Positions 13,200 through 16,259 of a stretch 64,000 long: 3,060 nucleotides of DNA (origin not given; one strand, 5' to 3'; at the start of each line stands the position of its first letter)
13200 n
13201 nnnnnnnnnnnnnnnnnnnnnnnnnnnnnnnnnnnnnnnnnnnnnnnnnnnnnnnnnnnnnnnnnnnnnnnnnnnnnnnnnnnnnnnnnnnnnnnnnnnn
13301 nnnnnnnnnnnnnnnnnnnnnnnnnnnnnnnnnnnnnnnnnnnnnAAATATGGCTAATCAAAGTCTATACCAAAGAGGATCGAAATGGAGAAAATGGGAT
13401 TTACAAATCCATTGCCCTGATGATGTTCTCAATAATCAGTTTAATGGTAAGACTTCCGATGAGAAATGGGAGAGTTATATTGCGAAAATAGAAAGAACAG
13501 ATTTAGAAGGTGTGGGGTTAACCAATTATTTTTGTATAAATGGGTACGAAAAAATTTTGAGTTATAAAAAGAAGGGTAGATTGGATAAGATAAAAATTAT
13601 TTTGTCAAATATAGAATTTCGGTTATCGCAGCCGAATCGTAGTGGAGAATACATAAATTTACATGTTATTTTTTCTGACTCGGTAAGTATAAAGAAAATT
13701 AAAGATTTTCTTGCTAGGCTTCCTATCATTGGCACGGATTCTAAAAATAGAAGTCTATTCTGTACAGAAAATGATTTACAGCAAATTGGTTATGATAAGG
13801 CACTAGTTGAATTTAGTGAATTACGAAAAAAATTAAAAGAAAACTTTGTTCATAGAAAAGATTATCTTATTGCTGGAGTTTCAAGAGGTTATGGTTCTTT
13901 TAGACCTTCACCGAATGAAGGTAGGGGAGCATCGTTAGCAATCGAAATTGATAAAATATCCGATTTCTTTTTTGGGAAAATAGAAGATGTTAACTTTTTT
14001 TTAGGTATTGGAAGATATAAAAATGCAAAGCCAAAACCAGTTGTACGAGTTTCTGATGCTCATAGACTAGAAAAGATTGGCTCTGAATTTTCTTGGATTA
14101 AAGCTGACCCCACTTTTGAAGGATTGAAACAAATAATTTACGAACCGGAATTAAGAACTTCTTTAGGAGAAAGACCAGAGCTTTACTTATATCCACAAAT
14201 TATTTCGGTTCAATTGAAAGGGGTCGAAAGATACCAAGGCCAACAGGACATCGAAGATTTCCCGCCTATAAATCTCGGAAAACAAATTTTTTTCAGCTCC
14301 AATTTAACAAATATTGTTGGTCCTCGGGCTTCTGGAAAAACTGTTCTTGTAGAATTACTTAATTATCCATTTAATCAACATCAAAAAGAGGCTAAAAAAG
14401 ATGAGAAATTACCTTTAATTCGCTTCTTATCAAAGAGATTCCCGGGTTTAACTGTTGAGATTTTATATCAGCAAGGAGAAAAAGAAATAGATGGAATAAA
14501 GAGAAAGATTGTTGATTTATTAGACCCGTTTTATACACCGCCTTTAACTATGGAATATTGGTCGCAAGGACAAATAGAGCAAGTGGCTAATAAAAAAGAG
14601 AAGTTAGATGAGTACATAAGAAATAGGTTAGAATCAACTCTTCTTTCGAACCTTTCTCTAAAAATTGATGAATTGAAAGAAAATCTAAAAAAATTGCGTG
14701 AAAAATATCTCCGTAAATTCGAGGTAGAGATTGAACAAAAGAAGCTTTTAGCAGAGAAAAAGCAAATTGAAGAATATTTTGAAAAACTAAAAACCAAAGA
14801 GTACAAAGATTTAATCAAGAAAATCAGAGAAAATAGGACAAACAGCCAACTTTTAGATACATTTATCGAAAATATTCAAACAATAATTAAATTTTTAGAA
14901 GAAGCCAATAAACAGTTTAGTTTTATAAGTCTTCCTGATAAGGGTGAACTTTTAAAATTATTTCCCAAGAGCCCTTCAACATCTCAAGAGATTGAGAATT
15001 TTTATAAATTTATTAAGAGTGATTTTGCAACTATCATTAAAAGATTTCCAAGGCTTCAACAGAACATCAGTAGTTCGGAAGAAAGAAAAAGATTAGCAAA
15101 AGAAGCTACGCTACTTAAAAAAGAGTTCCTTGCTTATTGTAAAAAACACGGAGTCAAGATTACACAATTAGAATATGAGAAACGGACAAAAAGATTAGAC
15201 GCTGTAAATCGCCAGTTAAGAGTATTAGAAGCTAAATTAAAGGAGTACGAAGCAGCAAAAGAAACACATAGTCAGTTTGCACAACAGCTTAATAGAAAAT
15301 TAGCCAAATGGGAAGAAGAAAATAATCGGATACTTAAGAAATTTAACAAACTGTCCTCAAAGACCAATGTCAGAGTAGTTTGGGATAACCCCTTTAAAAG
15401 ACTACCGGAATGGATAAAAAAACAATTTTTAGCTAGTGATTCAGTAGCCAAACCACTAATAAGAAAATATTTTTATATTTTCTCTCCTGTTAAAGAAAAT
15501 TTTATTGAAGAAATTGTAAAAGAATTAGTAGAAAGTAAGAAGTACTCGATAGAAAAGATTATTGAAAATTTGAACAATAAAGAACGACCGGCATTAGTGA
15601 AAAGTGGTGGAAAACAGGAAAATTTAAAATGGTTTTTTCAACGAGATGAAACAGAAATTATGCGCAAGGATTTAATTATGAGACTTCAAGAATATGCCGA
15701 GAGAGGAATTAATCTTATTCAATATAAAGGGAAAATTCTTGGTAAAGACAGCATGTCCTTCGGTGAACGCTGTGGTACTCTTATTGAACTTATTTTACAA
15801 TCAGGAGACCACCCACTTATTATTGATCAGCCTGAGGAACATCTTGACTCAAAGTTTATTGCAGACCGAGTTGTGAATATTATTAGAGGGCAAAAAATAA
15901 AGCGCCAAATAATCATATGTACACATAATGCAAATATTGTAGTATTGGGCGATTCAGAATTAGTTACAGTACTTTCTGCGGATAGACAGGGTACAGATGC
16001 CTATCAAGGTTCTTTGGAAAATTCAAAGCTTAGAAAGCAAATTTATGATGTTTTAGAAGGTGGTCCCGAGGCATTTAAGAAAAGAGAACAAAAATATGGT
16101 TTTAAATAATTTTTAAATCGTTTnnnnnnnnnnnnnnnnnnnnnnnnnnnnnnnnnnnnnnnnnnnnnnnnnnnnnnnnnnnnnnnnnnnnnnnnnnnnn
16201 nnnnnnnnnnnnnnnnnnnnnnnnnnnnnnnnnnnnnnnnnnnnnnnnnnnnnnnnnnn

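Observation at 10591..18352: HTH-RadC-Mod-(PHP/Rad50-like ATPase)-Res operon: a Type III-like R-M with an extra nuclease-ATPase inserted between mod and res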

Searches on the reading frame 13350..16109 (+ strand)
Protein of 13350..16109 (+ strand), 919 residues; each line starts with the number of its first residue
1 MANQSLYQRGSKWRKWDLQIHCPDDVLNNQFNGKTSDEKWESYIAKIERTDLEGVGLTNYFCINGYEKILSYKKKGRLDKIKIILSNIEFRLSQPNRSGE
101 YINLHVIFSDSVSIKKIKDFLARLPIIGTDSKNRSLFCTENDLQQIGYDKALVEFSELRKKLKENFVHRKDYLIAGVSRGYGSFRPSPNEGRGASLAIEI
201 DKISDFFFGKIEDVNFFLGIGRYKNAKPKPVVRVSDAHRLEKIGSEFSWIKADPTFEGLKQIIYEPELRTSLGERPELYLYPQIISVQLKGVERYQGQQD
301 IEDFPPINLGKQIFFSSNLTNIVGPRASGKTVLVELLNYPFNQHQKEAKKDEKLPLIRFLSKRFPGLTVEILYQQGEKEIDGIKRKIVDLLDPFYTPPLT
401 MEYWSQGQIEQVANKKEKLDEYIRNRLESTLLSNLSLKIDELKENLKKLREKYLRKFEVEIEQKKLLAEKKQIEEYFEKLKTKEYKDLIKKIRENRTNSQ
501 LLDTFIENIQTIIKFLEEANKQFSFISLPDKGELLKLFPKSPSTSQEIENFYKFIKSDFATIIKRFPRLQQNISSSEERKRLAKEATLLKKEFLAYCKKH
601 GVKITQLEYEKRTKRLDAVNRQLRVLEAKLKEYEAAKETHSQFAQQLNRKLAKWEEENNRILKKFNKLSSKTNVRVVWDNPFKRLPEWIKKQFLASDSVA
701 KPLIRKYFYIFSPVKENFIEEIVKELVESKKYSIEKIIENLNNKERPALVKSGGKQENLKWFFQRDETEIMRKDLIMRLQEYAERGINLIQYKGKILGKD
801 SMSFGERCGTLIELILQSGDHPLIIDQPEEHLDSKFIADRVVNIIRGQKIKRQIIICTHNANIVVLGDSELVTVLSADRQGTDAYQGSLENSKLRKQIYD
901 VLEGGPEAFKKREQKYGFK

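Call 3: search_protein_families(library=pfam, proteins=[window:13350-16109:+], max_evalue=0.01)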
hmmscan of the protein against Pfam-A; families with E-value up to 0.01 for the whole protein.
window:13350-16109:+ (919 aa): 2 families
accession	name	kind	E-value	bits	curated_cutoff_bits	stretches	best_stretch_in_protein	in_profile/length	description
PF02463.25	SMC_N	-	2e-07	31.1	40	1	311-874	18-211/220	RecF/RecN/SMC N terminal domain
PF13304.12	AAA_21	-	0.0032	18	27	0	814-864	250-303/304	AAA domain, putative AbiEii toxin, Type IV TA system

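Call 4: search_protein_families(library=padloc, proteins=[window:13350-16109:+], max_evalue=0.01)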
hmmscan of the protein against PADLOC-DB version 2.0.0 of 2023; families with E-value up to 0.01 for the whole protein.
window:13350-16109:+ (919 aa): 3 families
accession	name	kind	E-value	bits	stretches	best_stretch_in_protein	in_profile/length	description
PDLC02208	Ppl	-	1.5e-27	94.1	2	461-912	441-888/894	-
PDLC04140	mad8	-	3.7e-05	21.4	1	317-533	27-168/314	mads_8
PDLC04242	PDC-M01A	-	0.0012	15.1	1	823-878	428-484/566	-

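Call 5: search_protein_families(library=ncbifam, proteins=[window:13350-16109:+], max_evalue=0.01)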
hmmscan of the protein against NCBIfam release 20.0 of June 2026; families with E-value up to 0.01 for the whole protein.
window:13350-16109:+ (919 aa): 3 families
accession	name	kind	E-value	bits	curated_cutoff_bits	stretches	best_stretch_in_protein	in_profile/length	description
NF045780.1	TrlF_fam_ATP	equivalog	1.2e-138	464.5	350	1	9-917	1-944/944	TrlF family AAA-like ATPase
NF045781.1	Spaf1101_AAA_ATP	equivalog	5.2e-37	127.7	475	2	800-916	710-832/836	Spaf_1101 family AAA-like ATPase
NF042955.1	Ppl_antiphage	equivalog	5.3e-32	110.7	1000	2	431-912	404-878/882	anti-phage protein Ppl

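Call 7: search_solved_structures(query=window:13350-16109:+, max_evalue=1, show_alignments=2)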
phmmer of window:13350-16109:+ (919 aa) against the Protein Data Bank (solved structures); distinct sequences matched with E-value up to 1: 10.
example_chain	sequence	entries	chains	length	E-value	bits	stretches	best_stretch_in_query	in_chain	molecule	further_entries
1e69_A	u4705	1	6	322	0.00037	21.8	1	311-381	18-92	CHROMOSOME SEGREGATION SMC PROTEIN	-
4urj_A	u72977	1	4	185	0.16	13.1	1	463-541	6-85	PROTEIN FAM83A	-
2lk4_A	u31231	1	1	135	0.41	11.7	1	534-583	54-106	Protein-tyrosine kinase 2-beta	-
4r32_A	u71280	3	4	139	0.44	11.6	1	534-583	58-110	Protein-tyrosine kinase 2-beta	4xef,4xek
6dlc_A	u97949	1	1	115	0.46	11.5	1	429-526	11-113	Designed protein DHD1:234_A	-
7v6w_F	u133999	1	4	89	0.59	11.2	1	432-493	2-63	Putative mRNA interferase YoeB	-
4xev_A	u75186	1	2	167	0.64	11.1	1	534-583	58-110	Fusion protein of Protein-tyrosine kinase 2-beta FAT domain and Leupaxin LD1 motif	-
3u3f_A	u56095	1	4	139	0.78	10.8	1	534-582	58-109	Protein-tyrosine kinase 2-beta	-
7v5y_E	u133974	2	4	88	0.84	10.7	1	433-494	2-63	Putative mRNA interferase YoeB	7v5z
3gm1_A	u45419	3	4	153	0.96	10.5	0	534-582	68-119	Protein tyrosine kinase 2 beta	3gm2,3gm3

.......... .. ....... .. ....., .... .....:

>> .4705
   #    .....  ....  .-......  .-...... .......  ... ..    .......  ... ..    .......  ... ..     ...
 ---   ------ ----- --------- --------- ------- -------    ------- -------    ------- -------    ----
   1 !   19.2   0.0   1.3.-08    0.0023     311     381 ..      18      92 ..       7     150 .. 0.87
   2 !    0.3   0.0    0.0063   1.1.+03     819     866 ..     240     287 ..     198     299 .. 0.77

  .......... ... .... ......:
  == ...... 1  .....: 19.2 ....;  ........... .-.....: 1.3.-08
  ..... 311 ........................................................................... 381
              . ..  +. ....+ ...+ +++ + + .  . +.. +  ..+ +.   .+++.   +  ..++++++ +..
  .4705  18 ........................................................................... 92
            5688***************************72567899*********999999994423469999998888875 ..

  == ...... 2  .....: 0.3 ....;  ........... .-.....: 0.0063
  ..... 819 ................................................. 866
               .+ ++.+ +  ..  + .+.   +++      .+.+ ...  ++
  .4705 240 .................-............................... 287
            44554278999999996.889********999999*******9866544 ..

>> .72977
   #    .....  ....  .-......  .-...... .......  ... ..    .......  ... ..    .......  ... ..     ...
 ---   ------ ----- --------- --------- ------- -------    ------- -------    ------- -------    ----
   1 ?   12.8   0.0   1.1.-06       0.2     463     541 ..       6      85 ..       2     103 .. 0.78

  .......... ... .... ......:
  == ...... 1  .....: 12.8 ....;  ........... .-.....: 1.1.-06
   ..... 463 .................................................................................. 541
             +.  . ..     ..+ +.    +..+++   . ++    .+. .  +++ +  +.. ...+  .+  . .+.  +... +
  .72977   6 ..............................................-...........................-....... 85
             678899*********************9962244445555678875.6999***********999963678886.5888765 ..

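Call 8: find_homologous_proteins(query=window:13350-16109:+, max_evalue=1e-10)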
Query window:13350-16109:+ (919 aa): 1318 proteins with E <= 1e-10 among 8000 candidates; the best 120 are listed.
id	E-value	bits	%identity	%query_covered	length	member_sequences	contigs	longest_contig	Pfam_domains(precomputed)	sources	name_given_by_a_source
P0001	0.0e+0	2035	100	100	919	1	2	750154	PF02463.26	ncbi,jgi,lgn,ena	-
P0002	0.0e+0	1099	56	99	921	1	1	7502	PF13476.13,PF02463.26,PF13304.13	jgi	jgi:hypothetical protein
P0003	0.0e+0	1081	55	99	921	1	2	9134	PF02463.26,PF13304.13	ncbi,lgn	-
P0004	0.0e+0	1078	55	99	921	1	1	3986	PF02463.26,PF13304.13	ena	-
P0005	0.0e+0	1074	55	99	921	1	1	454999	PF02463.26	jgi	-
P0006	0.0e+0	1059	55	100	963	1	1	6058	PF02463.26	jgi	-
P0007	0.0e+0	1051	53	99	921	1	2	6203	PF13304.13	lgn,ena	-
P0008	0.0e+0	1035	54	99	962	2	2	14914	PF02463.26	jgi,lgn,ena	-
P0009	0.0e+0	1025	54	99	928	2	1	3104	PF02811.27,PF02463.26,PF13304.13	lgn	-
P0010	0.0e+0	1014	53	100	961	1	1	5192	PF02463.26,PF13304.13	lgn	-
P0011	2.0e-296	1004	65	75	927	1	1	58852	PF13175.13,PF02463.26,PF13304.13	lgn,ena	-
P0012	1.4e-291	988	52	100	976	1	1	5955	PF02463.26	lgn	-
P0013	1.0e-287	975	52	99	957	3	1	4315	PF13476.13,PF02463.26,PF13304.13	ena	-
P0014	4.1e-287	973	52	99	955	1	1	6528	PF13476.13,PF02463.26,PF13304.13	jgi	-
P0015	1.3e-284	965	53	99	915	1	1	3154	PF02811.27,PF02463.26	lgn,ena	-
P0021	1.9e-264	898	49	99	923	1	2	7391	PF02811.27,PF02463.26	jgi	-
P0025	6.3e-244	830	45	100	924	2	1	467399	PF02811.27,PF02463.26,PF13304.13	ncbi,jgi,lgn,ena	ncbi:MAG: TrlF family AAA-like ATPase [Candidatus Aminicenantales bacterium]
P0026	1.3e-232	793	44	100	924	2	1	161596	PF13476.13,PF02811.27,PF02463.26,PF13304.13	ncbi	-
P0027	9.3e-214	730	44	99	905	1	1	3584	PF13476.13,PF02811.27,PF02463.26,PF13304.13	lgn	-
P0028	1.5e-209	716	42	99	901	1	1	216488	PF02811.27,PF02463.26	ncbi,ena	-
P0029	2.1e-209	716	42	99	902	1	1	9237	PF02811.27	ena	-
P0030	4.9e-209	715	42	99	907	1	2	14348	PF13476.13,PF02811.27,PF02463.26,PF13304.13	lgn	-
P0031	9.4e-209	714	42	100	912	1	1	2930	PF13476.13,PF02811.27,PF13304.13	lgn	-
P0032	4.1e-207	708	42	99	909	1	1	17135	PF13476.13,PF02811.27,PF02463.26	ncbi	-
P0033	6.5e-207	708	43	99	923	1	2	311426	-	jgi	-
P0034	1.2e-206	707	42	99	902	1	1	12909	PF02811.27,PF02463.26,PF13304.13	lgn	-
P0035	2.2e-206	706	42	99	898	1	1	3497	PF02811.27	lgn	-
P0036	5.0e-203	695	41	99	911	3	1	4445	PF02811.27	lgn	-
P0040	5.1e-145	503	42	69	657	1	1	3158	PF02811.27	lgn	-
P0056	8.5e-116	406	37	73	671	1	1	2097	PF02811.27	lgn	-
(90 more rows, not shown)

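Call 10: find_encoding_contigs(protein=P0001, flank=10000, max_places=3)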
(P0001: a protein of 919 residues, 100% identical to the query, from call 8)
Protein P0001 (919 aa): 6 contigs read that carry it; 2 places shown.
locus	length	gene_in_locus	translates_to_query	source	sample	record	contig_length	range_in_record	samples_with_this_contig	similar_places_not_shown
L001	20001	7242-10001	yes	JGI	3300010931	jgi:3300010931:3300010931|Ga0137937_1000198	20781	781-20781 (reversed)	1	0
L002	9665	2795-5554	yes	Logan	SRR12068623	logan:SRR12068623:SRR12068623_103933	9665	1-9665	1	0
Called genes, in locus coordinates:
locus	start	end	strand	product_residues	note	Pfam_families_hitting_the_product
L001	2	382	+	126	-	?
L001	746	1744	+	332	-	PF04041:Glyco_hydro_130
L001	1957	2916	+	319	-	PF00756:Esterase (weak), PF02230:Abhydrolase_2, PF00326:Peptidase_S9 (weak)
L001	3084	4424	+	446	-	PF01071:GARS_A, PF02843:GARS_C (weak)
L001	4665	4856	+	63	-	PF12728:HTH_17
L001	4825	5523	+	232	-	PF20582:UPF0758_N, PF04002:RadC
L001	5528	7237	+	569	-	PF01555:N6_N4_Mtase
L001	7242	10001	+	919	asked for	PF02463:SMC_N (weak)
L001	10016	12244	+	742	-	PF00270:DEAD, PF04851:ResIII, PF18766:SWI2_SNF2 (weak), PF27151:YagJ (weak)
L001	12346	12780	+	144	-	-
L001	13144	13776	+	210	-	PF12686:DUF3800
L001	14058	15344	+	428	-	PF13742:tRNA_anti_2, PF01336:tRNA_anti-codon (weak), PF02601:Exonuc_VII_L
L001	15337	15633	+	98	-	-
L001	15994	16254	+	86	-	PF00076:RRM_1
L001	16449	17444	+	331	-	PF02401:LYTB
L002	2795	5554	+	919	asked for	PF02463:SMC_N (weak)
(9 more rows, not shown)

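Call 11: find_related_loci(query=A1, collection=genome_contigs, flank=10000)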
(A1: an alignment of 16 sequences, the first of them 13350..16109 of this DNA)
Query A1 (919 aa) in genome_contigs; peptide patterns used: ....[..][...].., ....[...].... (x = any residue, [..] = any of these).
600 stretches matched a pattern (row limit reached: there are more); 572 encode a relative of the query (tblastn E <= 1e-3); the best 80 are kept; 80 distinct loci.
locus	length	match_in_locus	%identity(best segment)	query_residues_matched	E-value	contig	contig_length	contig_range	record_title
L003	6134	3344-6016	30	6-916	3e-84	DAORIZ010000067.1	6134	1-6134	MAG TPA_asm: Burkholderiales bacterium isolate AMR_MDS_5564 NODE_2406_length_6134_cov_19.583484, whole genome shotgun se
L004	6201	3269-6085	27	1-918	1e-79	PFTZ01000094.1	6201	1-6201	MAG: Candidatus Berkelbacteria bacterium CG_4_9_14_3_um_filter_39_23 CG_4_9_14_3_um_filter_150_scaffold_28799_c, whole g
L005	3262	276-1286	43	2-342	2e-71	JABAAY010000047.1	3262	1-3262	MAG: Mycoplasmatales bacterium isolate bin29s NODE_47_length_3262_cov_4.131899, whole genome shotgun sequence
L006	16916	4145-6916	28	2-919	6e-66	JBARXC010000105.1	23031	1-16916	MAG: bacterium isolate MFD12922_ilm_asm_bin33 k127_7025, whole genome shotgun sequence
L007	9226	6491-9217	32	7-919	7e-63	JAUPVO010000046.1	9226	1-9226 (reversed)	MAG: Patescibacteria group bacterium isolate erpe_2018_sw_30hr_WHONDRS-SW48-000095_B_bin.69 scaffold_858849, whole genom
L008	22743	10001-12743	31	2-918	3e-52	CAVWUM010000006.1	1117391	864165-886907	MAG: Schleiferiaceae bacterium isolate MFD03250.bin.1.51 genome assembly, contig: contig_18143, whole genome shotgun seq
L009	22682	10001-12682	28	10-917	7e-75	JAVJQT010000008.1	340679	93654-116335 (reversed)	MAG: Cytophagales bacterium isolate D1-CHI-05 k141_46307, whole genome shotgun sequence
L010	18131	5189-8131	27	8-916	1e-44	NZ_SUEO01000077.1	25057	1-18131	MAG: Mesorhizobium sp. isolate N.Ca.ET.094.01.2 NODE_77_length_25057_cov_7.380050, whole genome shotgun sequence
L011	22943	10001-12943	27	8-916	1e-44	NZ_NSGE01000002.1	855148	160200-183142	Mesorhizobium sp. WSM3862 contig_2, whole genome shotgun sequence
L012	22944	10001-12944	27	5-910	2e-43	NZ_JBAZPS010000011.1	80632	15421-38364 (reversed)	MAG: Brevundimonas sp. isolate SO_2017_SWC_35 scaffold_326_c1_LP-4_2017, whole genome shotgun sequence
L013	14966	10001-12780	30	7-916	8e-43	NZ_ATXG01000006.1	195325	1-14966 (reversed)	Agromyces subbeticus DSM 16689 H521DRAFT_scaffold00006.6_C, whole genome shotgun sequence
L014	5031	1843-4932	29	9-916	6e-42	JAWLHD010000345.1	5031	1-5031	MAG: Anaerohalosphaeraceae bacterium isolate 30dZY2.bin.36 NODE_20454_length_5031_cov_2.742498, whole genome shotgun seq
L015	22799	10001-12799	31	6-918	2e-39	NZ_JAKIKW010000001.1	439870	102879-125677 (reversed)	Shewanella gelidimarina strain ATCC 700752 contig00001, whole genome shotgun sequence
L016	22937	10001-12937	31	5-909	2e-39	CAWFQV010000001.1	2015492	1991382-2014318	MAG: uncultured Acidobacteriota bacterium isolate MFD00964.bin.2.152 genome assembly, contig: contig_16946, whole genome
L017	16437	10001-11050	29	3-337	2e-39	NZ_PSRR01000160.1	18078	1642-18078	Bradyrhizobium sp. Leo170 Contig160_, whole genome shotgun sequence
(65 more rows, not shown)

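Call 13: find_encoding_contigs(protein=P0005, flank=8000, max_places=1)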
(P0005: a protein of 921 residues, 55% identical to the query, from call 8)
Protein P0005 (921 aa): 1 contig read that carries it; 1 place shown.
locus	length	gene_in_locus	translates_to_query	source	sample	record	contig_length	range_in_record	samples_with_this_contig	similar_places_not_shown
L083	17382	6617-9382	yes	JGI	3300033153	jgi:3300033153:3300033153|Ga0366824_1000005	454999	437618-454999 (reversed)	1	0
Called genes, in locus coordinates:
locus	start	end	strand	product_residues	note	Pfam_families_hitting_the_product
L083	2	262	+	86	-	?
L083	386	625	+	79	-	-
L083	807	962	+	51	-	-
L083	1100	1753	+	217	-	PF00574:CLP_protease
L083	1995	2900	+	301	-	-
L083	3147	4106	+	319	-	-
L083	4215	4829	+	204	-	-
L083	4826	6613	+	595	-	PF01555:N6_N4_Mtase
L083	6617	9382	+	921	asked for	PF02463:SMC_N (faint)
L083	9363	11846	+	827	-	PF04851:ResIII, PF18766:SWI2_SNF2 (weak)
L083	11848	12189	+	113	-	-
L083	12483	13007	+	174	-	PF20803:PaaX_M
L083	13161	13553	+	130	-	-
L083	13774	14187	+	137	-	PF13366:PDDEXK_3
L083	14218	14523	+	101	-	-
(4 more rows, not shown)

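Call 14: find_encoding_contigs(protein=P0025, flank=8000, max_places=1)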
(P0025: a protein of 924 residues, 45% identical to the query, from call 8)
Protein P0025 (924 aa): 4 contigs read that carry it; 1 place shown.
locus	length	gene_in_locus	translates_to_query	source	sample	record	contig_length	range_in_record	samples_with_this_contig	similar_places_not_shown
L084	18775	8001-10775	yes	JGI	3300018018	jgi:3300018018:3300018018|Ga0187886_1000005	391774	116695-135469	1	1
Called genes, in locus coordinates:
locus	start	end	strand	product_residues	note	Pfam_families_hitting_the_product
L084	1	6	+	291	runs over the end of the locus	PF07719:TPR_2 (faint), PF12895:ANAPC3 (faint), PF13174:TPR_6 (faint), PF13176:TPR_7 (faint), PF13371:TPR_9 (faint), PF14559:TPR_19, PF00515:TPR_1 (weak), PF13181:TPR_8 (weak), +9 more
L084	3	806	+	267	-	-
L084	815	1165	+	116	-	PF12643:MazG-like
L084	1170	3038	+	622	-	PF04851:ResIII (faint), PF20720:nSTAND3 (faint), PF09848:SLFN-g3_helicase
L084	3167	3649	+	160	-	-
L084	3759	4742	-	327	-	PF06067:DUF932 (faint)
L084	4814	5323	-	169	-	PF03703:bPH_2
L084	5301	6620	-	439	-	PF02534:T4SS-DNA_transf (faint), PF01935:DUF87 (weak), PF10412:TrwB_AAD_bind, PF12696:TraG-D_C (weak)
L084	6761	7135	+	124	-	-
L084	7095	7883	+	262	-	PF12705:PDDEXK_1, PF01930:Cas_Cas4 (weak)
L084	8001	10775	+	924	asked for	PF02811:PHP (weak), PF02463:SMC_N, PF13304:AAA_21 (faint)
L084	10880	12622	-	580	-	PF00239:Resolvase, PF07508:Recombinase, PF13408:Zn_ribbon_recom (faint)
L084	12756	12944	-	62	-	-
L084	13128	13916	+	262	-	-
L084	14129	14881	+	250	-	-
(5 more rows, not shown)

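Call 15: find_encoding_contigs(protein=P0028, flank=8000, max_places=1)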
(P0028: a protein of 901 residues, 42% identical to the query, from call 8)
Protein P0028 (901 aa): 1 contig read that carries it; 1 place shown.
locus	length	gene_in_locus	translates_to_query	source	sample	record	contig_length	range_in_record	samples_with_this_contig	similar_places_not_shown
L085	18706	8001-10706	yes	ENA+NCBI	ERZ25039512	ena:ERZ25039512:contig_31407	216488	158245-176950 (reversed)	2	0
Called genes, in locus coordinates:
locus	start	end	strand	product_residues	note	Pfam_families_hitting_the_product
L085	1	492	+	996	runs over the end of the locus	-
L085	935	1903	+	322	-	PF24585:YunG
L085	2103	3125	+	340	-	-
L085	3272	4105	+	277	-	PF01135:PCMT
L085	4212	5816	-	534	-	PF00239:Resolvase, PF07508:Recombinase, PF13408:Zn_ribbon_recom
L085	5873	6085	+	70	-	PF12844:HTH_19, PF01381:HTH_3, PF13443:HTH_26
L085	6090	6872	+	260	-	PF06300:Tsp45I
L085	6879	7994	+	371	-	PF03602:Cons_hypoth95 (faint), PF01555:N6_N4_Mtase, PF13649:Methyltransf_25 (faint), PF13847:Methyltransf_31 (weak)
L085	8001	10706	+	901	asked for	PF02811:PHP, PF02463:SMC_N (faint)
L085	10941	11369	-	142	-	-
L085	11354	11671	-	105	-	-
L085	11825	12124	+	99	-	-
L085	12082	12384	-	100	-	-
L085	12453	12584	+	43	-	-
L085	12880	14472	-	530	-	PF10412:TrwB_AAD_bind, PF02534:T4SS-DNA_transf (weak), PF12696:TraG-D_C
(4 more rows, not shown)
